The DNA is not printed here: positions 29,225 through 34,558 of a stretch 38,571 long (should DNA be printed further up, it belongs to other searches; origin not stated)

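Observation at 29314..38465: Translationally coupled pair of orphan giant genes (1678 aa and 1353 aa) behind the strongest promoter in the window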

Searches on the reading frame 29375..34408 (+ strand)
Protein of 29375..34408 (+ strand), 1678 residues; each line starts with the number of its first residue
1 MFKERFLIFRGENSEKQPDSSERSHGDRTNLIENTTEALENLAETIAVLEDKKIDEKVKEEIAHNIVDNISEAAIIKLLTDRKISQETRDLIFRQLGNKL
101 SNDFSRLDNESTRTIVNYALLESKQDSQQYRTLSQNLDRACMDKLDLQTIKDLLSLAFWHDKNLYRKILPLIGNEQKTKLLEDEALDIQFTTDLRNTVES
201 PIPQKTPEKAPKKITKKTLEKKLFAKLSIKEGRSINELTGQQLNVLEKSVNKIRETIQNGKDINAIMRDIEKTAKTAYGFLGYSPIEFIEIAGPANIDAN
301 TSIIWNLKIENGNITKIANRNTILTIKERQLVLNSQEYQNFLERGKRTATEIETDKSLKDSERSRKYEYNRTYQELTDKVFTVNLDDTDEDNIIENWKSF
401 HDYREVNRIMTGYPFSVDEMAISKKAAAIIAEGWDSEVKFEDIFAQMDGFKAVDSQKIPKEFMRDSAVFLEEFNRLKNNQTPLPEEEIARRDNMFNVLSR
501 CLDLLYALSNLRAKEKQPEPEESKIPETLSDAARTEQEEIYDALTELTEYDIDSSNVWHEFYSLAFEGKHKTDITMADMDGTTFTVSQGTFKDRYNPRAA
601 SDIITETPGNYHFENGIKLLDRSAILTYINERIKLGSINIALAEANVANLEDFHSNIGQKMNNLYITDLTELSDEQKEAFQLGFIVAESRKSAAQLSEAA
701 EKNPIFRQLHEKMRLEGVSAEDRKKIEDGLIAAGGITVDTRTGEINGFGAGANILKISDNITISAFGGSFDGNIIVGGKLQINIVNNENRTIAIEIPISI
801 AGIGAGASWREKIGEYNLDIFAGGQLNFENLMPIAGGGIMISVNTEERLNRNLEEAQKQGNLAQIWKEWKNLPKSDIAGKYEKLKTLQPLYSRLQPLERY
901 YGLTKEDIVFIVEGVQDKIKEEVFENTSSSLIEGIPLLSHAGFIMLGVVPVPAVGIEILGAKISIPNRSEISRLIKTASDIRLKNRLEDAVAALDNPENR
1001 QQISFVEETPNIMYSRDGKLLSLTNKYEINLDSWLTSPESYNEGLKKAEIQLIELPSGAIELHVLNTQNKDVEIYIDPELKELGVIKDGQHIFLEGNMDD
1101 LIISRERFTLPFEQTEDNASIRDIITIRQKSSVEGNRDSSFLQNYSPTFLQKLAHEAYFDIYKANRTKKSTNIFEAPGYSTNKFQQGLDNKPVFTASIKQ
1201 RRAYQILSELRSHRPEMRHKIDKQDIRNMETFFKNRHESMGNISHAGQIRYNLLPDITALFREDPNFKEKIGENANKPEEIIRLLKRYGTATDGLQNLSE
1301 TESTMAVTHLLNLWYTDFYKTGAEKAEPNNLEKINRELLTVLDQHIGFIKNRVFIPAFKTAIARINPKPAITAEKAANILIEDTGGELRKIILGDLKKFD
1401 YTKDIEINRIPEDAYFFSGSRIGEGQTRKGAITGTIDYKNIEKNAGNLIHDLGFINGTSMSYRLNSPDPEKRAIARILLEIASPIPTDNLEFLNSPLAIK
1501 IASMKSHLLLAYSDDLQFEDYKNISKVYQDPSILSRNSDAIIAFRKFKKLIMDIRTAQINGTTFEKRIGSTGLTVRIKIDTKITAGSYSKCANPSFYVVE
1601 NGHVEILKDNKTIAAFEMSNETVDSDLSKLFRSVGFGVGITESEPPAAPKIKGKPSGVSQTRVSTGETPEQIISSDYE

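Call 7: search_protein_families(library=pfam, proteins=[window:29375-34408:+], max_evalue=1)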
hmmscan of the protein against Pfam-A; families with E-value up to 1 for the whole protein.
window:29375-34408:+ (1678 aa): 1 family
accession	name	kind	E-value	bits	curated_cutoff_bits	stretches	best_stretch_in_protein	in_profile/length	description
PF07862.16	Nif11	-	0.2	12.4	23.8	0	1262-1289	14-40/48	Nif11 domain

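Call 8: search_protein_families(library=ncbifam, proteins=[window:29375-34408:+], max_evalue=1)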
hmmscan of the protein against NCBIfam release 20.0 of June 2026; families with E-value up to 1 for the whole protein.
window:29375-34408:+ (1678 aa): 0 families

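Call 9: search_solved_structures(query=window:29375-34408:+, max_evalue=1)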
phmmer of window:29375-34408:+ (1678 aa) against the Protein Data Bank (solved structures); distinct sequences matched with E-value up to 1: 0.

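Call 13: find_homologous_proteins(query=window:29375-34408:+)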
Query window:29375-34408:+: 8000 candidates shared short words with the query, none scored E <= 0.001.

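Call 29: find_related_loci(query=window:29375-34408:+, collection=genome_contigs, flank=10000)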
Query window:29375-34408:+ (1678 aa) in genome_contigs; peptide patterns used: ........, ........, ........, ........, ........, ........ (x = any residue, [..] = any of these).
135 stretches matched a pattern, but none encodes a relative of the query by tblastn (E <= 1e-3).

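Call 43: search_protein_families(library=pfam, alignment_id=A3, max_evalue=0.01)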
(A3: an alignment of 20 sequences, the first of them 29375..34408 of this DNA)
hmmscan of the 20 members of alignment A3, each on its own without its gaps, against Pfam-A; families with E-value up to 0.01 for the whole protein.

A. member 1, window:29375-34408:+ (1678 aa): 0 families

B. families by the number of members that match (of 20 scanned): 8 families
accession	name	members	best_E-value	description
PF12895.13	ANAPC3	1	1.5e-06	Anaphase-promoting complex, cyclosome, subunit 3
PF13432.12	TPR_16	1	1.1e-05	Tetratricopeptide repeat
PF00085.26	Thioredoxin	1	0.00017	Thioredoxin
PF14559.12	TPR_19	1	0.00023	Tetratricopeptide repeat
PF14903.11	WG_beta_rep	1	0.00093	WG containing repeat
PF01385.25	OrfB_IS605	1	0.0012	Probable transposase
PF12200.13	DUF3597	1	0.0022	Domain of unknown function (DUF3597)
PF03448.22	MgtE_N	1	0.0026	MgtE intracellular N domain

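Call 81: search_protein_families(library=padloc, proteins=[window:29375-34408:+], max_evalue=0.1)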
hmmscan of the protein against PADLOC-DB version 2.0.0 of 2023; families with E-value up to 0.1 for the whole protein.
window:29375-34408:+ (1678 aa): 0 families

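Call 82: search_protein_families(library=phrogs, proteins=[window:29375-34408:+], max_evalue=0.1)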
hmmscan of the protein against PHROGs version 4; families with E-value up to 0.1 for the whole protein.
window:29375-34408:+ (1678 aa): 1 family
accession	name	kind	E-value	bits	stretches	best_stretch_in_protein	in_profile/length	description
phrog_9643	-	unknown function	0.027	15.9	0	897-929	34-67/93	-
